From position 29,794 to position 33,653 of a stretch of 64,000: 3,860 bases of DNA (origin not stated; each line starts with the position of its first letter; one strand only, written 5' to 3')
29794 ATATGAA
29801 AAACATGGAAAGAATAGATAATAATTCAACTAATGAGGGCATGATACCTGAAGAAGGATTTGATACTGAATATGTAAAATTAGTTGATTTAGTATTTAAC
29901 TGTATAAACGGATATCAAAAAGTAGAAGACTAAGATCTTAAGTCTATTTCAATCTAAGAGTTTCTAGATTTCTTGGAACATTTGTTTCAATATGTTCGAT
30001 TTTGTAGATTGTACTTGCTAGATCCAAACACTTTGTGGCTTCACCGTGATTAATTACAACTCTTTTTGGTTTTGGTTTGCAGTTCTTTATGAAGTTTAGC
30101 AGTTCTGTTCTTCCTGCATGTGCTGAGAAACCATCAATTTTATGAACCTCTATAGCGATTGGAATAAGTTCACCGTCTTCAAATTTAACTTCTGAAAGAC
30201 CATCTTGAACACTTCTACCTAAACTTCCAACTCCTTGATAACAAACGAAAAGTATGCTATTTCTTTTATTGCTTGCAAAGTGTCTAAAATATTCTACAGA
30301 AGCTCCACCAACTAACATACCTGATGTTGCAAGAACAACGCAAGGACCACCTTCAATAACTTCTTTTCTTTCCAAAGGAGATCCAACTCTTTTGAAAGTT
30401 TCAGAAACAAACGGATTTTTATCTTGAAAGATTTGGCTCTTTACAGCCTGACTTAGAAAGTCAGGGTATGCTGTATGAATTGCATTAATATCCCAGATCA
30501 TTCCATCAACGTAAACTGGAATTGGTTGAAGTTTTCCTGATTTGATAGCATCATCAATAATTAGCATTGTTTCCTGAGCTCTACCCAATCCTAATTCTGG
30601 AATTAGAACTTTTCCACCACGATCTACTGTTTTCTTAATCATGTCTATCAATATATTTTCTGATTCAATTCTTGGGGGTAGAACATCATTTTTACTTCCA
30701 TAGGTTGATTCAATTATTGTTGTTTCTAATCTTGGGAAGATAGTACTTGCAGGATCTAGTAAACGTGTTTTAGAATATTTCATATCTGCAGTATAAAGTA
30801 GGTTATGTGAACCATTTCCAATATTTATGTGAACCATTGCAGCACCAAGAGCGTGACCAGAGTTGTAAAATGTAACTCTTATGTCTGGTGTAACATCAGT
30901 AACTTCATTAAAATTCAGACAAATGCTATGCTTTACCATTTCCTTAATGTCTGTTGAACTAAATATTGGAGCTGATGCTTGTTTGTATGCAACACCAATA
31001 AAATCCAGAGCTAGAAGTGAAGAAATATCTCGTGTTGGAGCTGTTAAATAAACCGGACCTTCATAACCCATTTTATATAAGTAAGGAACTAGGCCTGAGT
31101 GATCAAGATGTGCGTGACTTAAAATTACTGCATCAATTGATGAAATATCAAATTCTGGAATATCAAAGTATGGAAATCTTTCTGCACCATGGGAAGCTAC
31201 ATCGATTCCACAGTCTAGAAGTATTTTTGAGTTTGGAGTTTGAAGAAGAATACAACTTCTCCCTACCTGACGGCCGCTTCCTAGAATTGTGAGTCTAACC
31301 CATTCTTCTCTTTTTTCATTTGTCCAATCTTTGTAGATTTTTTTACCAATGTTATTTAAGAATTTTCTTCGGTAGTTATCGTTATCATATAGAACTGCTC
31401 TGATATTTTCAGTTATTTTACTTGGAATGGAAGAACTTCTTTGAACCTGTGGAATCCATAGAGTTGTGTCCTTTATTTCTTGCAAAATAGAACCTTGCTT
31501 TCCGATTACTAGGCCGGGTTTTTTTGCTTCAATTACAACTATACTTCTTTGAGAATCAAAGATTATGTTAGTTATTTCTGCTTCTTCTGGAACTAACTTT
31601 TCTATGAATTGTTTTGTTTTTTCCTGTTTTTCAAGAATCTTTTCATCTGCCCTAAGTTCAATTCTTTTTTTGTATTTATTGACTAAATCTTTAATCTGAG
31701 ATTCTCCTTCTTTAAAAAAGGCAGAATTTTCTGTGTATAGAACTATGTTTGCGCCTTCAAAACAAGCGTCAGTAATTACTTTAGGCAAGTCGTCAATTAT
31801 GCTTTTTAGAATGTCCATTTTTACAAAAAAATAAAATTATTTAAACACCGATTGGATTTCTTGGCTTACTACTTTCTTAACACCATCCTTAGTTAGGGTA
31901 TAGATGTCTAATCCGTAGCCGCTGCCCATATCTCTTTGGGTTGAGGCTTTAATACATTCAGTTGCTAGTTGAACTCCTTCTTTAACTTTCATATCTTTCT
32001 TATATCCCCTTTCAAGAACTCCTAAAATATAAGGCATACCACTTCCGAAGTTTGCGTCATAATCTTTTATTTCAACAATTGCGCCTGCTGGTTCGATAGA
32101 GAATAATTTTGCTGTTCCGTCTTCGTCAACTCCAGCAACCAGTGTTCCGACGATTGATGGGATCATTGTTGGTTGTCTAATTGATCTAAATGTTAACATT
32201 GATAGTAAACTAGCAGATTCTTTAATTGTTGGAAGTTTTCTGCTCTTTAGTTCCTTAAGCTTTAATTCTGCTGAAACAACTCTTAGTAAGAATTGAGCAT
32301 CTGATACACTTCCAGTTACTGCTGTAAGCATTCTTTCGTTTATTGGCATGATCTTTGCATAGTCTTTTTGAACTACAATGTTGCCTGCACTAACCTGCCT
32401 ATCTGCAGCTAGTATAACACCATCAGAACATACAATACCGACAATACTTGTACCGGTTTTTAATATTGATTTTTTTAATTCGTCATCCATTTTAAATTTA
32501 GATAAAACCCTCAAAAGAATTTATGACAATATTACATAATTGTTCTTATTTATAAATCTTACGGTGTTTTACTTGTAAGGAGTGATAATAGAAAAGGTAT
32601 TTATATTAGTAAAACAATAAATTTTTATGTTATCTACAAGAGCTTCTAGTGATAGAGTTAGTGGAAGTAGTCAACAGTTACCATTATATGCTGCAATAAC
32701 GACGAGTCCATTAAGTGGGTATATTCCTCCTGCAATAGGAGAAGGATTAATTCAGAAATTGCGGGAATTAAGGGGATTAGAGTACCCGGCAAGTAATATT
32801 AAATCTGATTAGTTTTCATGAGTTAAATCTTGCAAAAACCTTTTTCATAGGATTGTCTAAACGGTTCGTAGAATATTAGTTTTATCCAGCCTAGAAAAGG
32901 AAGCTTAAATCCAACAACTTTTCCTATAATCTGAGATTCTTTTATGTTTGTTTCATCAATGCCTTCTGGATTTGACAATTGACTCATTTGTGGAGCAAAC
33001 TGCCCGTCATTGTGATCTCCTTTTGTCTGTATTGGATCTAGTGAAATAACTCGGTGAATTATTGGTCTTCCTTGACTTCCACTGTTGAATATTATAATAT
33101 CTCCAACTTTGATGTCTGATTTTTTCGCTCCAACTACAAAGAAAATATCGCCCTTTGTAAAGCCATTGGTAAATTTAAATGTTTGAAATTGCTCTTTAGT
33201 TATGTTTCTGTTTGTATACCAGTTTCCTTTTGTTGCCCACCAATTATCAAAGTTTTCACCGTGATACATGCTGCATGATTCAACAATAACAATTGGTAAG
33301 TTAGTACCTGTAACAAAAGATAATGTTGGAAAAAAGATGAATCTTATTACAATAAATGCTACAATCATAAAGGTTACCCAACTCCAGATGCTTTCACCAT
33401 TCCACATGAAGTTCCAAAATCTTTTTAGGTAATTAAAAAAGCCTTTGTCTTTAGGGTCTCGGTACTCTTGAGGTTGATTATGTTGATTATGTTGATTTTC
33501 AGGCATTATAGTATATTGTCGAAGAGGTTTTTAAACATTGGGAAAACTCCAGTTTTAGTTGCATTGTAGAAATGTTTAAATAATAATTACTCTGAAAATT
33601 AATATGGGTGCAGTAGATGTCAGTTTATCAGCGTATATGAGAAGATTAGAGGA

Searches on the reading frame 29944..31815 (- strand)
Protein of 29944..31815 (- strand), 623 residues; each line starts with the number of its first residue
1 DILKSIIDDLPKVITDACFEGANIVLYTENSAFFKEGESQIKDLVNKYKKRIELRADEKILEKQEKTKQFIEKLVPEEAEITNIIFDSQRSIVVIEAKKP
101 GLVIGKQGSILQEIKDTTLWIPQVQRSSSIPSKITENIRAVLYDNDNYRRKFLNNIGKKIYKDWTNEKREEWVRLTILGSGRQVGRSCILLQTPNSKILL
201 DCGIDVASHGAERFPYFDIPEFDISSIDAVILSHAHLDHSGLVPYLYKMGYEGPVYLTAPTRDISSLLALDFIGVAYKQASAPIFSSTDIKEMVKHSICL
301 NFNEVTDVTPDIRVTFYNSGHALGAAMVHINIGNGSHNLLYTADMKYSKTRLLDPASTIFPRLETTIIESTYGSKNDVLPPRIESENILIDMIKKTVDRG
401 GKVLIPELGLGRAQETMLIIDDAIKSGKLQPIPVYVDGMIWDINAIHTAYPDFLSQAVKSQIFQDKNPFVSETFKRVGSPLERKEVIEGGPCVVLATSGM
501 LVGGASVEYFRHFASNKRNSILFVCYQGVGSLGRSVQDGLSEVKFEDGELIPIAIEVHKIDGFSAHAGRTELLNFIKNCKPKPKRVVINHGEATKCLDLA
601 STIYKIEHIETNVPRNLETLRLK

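Call 86: search_protein_families(library=pfam, proteins=[window:29944-31815:-], max_evalue=0.001)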
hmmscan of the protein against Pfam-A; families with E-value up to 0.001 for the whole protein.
window:29944-31815:- (623 aa): 7 families
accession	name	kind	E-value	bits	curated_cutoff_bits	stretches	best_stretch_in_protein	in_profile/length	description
PF10996.14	Beta-Casp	-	1.2e-26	94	27.7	1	413-535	1-119/120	Beta-Casp domain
PF16661.11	Lactamase_B_6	-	3.8e-17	62.7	27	1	190-359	1-176/193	Metallo-beta-lactamase superfamily domain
PF07521.17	RMMBL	-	7.2e-17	61.6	21.6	1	551-614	2-63/63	Zn-dependent metallo-hydrolase RNA specificity domain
PF17214.9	KH_TffA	-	1.2e-14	54.5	22.6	1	2-61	7-68/68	Transcription termination factor FttA, KH domain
PF00753.33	Lactamase_B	-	1.3e-10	42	22.7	1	184-248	4-65/196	Metallo-beta-lactamase superfamily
PF12706.13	Lactamase_B_2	-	1e-08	35.4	27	1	197-351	2-149/200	Beta-lactamase superfamily domain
PF07650.23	KH_2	-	1.1e-06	28.7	22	1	68-116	3-52/78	KH domain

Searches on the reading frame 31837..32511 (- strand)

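Call 86: search_protein_families(library=pfam, proteins=[window:31837-32511:-], max_evalue=0.001)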
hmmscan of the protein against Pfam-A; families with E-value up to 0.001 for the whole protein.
window:31837-32511:- (224 aa): 1 family
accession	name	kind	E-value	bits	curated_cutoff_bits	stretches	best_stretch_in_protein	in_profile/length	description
PF00227.31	Proteasome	-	7.9e-47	159.8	22.4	1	18-205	2-188/189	Proteasome subunit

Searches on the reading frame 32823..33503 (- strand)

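Call 18: search_protein_families(library=ncbifam, proteins=[window:32823-33503:-], max_evalue=0.1)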
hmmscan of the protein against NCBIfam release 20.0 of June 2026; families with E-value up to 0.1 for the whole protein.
window:32823-33503:- (226 aa): 3 families
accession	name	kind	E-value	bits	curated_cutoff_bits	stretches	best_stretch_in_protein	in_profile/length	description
TIGR02228.1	sigpep_I_arch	equivalog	6.6e-16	58.6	51.85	1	115-210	45-132/158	signal peptidase I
NF046067.1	SigPepSipWBacil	equivalog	0.00067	19.3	190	1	118-207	55-136/189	signal peptidase I SipW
NF007383.0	PRK09902.1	equivalog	0.094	12.1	235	0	82-105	7-30/216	lipopolysaccharide kinase InaA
